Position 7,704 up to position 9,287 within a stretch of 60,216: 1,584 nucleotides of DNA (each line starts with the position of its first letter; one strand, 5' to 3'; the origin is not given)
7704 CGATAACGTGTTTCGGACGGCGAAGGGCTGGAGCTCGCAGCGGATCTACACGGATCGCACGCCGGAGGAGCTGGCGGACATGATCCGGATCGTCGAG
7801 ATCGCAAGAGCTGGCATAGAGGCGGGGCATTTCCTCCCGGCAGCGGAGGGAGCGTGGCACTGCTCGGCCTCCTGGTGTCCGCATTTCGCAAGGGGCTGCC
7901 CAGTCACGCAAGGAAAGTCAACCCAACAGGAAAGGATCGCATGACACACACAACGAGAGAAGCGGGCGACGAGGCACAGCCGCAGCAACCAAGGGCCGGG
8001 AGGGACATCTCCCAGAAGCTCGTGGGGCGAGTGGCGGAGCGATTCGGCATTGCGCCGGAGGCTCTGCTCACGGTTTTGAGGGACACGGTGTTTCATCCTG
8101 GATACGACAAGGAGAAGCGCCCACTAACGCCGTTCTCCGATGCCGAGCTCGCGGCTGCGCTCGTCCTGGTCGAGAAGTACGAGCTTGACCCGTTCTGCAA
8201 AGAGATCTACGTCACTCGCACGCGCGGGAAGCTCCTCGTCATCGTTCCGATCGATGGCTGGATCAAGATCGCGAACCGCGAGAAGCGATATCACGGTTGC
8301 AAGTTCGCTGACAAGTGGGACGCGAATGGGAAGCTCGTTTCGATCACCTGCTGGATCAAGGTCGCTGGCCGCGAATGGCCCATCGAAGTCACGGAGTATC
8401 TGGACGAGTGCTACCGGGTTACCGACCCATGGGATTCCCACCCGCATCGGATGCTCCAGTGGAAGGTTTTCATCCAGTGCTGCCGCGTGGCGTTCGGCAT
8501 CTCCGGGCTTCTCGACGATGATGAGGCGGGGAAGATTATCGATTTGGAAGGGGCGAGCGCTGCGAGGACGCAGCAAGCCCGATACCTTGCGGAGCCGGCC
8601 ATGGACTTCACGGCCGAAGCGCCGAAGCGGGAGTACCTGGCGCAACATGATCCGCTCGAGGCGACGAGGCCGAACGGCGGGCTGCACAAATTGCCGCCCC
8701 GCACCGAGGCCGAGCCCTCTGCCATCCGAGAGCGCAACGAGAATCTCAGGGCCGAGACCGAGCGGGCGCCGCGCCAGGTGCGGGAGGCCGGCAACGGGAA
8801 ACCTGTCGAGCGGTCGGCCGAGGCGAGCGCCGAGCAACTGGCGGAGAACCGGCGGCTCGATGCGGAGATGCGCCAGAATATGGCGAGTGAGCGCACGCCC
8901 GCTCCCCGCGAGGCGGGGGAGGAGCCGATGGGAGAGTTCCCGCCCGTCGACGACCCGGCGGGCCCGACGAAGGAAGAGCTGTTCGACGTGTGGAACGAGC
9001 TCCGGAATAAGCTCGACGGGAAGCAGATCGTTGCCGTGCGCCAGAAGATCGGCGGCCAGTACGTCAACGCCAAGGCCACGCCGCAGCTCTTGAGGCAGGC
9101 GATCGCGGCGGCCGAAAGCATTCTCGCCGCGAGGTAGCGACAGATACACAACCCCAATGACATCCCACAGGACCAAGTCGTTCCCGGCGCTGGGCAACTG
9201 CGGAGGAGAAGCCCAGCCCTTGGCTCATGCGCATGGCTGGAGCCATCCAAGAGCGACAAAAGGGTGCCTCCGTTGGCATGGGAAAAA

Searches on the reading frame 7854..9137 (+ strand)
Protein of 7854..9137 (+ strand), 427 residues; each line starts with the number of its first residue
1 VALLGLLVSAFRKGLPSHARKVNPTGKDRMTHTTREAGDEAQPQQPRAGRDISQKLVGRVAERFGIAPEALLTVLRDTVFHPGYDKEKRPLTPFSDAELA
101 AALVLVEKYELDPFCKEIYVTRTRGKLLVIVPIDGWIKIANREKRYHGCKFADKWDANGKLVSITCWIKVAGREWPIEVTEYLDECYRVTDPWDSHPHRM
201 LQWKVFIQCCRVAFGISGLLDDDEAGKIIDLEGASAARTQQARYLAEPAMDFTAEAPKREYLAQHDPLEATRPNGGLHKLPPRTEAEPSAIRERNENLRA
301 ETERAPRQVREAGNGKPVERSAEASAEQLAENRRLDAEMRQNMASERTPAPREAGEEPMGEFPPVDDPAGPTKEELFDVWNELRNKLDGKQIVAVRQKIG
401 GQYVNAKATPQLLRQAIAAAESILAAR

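Call 43: search_protein_families(library=pfam, proteins=[window:7854-9137:+], max_evalue=0.001)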
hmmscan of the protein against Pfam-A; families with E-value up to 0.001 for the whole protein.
window:7854-9137:+ (427 aa): 1 family
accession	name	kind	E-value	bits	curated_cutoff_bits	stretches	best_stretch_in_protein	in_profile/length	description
PF03837.19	RecT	-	7.7e-15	55.4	24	1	90-227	15-189/198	RecT family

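Call 80: find_related_loci(query=window:7854-9134:+, collection=viral_contigs, flank=10000)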
Query window:7854-9134:+ (427 aa) in viral_contigs; peptide patterns used: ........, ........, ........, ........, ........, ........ (x = any residue, [..] = any of these).
7 stretches matched a pattern, but none encodes a relative of the query by tblastn (E <= 1e-3).
